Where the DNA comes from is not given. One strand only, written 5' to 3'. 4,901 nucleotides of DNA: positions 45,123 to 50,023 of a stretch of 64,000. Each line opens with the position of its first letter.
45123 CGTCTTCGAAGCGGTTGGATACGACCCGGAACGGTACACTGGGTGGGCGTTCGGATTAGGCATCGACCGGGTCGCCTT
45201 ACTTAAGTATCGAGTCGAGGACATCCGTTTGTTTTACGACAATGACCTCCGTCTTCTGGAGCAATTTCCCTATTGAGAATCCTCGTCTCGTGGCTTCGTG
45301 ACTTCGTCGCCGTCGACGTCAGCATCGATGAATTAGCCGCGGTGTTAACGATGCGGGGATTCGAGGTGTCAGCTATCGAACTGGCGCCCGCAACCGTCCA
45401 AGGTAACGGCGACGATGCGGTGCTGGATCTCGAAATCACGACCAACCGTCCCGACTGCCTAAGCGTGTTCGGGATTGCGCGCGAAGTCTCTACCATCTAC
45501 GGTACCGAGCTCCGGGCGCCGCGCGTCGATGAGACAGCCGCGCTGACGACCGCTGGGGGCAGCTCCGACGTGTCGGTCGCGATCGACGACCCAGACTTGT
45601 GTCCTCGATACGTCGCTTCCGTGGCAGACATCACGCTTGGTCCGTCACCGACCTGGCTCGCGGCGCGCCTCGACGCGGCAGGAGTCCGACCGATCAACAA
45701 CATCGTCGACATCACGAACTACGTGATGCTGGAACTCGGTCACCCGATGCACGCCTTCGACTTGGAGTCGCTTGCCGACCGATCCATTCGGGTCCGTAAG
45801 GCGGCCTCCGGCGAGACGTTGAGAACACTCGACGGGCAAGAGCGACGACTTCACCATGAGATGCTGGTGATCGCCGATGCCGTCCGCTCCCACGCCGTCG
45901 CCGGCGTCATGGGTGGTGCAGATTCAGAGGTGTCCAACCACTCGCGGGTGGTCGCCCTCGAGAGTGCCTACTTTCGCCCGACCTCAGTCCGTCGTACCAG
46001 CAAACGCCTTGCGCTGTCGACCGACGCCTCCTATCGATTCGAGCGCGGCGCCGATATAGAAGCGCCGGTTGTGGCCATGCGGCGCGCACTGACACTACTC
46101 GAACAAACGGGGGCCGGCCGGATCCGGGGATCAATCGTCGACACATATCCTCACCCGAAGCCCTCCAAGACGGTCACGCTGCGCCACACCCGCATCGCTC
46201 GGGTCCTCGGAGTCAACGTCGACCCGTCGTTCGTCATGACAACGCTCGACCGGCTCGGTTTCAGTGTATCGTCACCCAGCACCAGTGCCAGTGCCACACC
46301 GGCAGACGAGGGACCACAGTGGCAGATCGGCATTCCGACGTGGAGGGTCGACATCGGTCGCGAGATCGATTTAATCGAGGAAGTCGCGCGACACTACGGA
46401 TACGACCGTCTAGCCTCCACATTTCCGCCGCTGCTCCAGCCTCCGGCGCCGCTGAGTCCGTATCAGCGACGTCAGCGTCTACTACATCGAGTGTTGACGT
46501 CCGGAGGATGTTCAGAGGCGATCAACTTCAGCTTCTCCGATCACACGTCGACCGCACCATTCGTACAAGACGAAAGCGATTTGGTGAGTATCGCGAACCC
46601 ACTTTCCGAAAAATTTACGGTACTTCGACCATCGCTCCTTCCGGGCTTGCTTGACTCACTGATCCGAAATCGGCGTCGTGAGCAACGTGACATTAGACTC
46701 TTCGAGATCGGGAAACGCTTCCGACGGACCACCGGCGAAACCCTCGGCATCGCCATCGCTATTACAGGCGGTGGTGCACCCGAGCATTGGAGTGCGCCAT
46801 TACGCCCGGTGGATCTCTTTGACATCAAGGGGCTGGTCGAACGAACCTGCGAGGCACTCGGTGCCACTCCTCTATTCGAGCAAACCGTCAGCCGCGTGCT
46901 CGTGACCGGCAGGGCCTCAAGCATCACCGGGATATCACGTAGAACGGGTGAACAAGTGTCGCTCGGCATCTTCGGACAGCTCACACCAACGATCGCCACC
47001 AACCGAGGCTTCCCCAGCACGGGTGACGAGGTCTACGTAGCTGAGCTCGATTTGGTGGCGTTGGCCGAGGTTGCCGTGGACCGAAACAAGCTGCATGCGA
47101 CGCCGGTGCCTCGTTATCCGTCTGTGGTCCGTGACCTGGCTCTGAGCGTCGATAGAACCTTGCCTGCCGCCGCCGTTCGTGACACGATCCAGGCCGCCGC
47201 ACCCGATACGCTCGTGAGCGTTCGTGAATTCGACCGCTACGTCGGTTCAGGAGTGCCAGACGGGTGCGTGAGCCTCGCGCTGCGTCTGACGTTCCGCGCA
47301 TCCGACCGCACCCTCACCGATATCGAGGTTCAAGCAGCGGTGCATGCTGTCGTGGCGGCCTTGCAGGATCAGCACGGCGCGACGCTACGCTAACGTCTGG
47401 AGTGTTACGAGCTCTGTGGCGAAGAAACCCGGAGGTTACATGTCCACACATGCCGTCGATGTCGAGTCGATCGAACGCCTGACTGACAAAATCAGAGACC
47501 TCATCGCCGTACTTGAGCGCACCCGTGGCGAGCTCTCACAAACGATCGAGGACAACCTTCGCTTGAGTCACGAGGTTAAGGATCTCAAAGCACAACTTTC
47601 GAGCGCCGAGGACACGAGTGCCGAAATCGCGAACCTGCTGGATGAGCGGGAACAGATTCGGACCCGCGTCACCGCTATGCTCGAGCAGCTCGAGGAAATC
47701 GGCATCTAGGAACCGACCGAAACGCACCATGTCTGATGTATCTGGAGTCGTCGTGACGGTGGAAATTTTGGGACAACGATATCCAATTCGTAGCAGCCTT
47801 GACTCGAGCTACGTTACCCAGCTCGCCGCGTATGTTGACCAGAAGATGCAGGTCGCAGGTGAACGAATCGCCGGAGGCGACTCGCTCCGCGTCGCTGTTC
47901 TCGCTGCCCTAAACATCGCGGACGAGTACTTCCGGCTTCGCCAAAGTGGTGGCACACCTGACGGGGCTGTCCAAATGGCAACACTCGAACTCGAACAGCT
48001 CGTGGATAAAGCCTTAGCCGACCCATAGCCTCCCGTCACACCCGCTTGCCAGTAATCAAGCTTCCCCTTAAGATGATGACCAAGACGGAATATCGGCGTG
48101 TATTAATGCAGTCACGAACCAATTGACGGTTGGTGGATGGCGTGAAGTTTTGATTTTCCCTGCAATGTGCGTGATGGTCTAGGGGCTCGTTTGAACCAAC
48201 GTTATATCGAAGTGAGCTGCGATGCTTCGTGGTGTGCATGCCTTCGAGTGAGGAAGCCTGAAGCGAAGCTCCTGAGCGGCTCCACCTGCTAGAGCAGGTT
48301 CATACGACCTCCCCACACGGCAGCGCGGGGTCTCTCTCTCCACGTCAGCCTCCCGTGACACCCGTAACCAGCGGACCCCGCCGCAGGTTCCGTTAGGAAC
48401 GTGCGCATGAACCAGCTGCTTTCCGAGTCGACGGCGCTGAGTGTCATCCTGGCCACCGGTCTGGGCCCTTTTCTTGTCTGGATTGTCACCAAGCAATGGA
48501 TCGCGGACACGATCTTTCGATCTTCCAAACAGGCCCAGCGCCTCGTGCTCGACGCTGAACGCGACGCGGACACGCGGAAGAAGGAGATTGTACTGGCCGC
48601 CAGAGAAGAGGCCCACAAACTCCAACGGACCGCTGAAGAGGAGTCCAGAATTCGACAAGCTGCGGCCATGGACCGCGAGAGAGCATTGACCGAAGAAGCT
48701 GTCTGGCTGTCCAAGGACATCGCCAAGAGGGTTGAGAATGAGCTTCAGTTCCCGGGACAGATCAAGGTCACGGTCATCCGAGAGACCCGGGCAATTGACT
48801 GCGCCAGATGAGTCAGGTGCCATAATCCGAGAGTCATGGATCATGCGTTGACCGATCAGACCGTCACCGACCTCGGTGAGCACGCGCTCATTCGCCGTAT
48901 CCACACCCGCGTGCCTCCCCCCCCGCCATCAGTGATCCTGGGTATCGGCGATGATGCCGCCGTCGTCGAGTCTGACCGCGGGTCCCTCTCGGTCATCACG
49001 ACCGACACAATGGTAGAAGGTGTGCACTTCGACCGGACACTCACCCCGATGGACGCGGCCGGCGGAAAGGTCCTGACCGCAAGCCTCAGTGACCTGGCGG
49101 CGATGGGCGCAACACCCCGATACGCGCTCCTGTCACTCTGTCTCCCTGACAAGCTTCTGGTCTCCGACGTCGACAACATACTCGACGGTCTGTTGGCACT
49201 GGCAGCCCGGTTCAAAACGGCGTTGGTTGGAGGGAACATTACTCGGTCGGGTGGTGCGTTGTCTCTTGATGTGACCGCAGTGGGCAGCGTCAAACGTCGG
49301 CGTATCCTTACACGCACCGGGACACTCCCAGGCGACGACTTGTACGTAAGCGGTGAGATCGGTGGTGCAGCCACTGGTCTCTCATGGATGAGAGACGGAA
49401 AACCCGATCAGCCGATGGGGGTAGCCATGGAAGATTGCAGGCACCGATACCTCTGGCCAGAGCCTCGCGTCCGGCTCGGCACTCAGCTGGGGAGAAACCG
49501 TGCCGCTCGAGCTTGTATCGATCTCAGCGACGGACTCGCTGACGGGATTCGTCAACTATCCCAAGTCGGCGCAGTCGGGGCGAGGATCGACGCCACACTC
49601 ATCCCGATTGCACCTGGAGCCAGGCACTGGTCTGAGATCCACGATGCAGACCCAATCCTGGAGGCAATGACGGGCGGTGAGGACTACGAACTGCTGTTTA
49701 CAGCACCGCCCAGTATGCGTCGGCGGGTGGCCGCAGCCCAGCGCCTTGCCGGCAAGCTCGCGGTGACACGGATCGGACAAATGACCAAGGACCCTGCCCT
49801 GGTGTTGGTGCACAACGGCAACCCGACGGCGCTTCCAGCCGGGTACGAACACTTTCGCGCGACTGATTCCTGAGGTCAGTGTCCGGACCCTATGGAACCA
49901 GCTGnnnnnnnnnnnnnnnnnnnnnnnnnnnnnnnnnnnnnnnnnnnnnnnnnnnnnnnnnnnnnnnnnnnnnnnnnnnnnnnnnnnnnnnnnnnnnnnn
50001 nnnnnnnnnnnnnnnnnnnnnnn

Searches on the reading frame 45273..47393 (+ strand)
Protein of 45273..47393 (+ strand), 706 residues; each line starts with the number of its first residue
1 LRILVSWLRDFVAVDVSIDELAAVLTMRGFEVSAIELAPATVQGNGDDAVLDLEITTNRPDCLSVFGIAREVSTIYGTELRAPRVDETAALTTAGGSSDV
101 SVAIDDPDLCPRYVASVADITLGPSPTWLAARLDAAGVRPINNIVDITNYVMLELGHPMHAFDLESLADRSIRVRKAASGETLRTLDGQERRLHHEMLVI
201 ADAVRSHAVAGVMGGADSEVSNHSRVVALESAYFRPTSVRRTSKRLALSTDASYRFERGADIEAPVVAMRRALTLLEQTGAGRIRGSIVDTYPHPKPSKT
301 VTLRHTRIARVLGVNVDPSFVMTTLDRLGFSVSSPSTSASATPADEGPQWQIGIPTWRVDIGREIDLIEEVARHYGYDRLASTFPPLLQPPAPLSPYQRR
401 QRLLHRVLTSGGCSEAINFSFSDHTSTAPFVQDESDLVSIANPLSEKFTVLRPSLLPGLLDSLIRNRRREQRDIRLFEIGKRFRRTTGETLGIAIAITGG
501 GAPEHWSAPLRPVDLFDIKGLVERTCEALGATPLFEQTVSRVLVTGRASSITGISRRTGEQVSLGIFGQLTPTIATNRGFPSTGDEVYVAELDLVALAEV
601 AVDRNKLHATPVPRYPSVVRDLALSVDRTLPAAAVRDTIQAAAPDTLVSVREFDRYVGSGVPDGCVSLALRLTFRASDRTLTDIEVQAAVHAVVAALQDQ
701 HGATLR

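Call 60: search_protein_families(library=pfam, proteins=[window:45273-47393:+], max_evalue=0.00001)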
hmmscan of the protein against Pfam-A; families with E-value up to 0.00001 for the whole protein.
window:45273-47393:+ (706 aa): 4 families
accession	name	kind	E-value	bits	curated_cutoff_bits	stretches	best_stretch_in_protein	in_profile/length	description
PF03483.22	B3_4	-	1.4e-62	210.8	29.3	1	110-279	2-172/174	B3/4 domain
PF17759.6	tRNA_synthFbeta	-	4.7e-45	154.1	22.4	1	382-594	3-214/214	Phenylalanyl tRNA synthetase beta chain CLM domain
PF03147.19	FDX-ACB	-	3.7e-25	88.6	31.1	1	613-706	1-94/94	Ferredoxin-fold anticodon binding domain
PF03484.21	B5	-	1.1e-21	77.3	28.6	1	301-377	1-67/67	tRNA synthetase B5 domain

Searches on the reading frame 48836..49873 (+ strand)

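Call 27: search_protein_families(library=pfam, proteins=[window:48836-49873:+], max_evalue=0.00001)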
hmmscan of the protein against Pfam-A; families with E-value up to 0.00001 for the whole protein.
window:48836-49873:+ (345 aa): 2 families
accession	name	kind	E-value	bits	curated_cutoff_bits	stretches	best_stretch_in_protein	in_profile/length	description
PF00586.29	AIRS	-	7.4e-24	84.8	24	1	38-152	1-112/112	AIR synthase related protein, N-terminal domain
PF02769.27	AIRS_C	-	1.3e-08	35.6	23.1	1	165-325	2-154/156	AIR synthase related protein, C-terminal domain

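Call 29: search_protein_families(library=ncbifam, proteins=[window:48836-49873:+], max_evalue=0.001)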
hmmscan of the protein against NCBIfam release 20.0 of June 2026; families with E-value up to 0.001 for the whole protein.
window:48836-49873:+ (345 aa): 13 families
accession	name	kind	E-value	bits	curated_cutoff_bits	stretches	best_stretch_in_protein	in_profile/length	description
TIGR01379.1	thiL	equivalog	1.1e-81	274.3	184.15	1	15-340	2-320/320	thiamine-phosphate kinase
NF004351.0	PRK05731.1-4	equivalog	7.2e-55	186.3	324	1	6-341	7-320/321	thiamine-phosphate kinase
NF004350.0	PRK05731.1-1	equivalog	3.4e-54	183.9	441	1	13-341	3-323/325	thiamine-phosphate kinase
NF004353.0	PRK05731.2-2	equivalog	1.2e-46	159.2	301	1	37-343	18-305/311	thiamine-phosphate kinase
NF004354.0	PRK05731.2-3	equivalog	2.1e-29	102.7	204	1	36-318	15-261/273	thiamine-phosphate kinase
TIGR00476.1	selD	equivalog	3.2e-16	59.4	125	1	30-267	37-262/311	selenide, water dikinase SelD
TIGR02124.1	hypE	equivalog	3.6e-10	39.3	251.6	1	32-275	27-262/332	hydrogenase expression/formation protein HypE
TIGR03267.1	methan_mark_2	hypoth_equivalog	1.5e-09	37.4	365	1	33-257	39-247/323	methanogenesis marker 2 protein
TIGR04049.1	AIR_rel_sll0787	hypoth_equivalog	5.5e-09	35.5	321.3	1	35-329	40-303/318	sll0787 family AIR synthase-like protein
NF010705.0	PRK14105.1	equivalog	5.1e-08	32.2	291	1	33-177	42-179/345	selenide, water dikinase SelD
NF002098.0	PRK00943.1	equivalog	5.3e-06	25.6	299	1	38-263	49-262/347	selenide, water dikinase SelD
TIGR04050.1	MSMEG_0567_Cter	hypoth_equivalog_domain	6.3e-06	25.8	312.2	1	75-259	63-229/296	MSMEG_0567/sll0787 family protein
TIGR00878.1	purM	equivalog_domain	0.00013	21.3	236.35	1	47-186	49-192/332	phosphoribosylformylglycinamidine cyclo-ligase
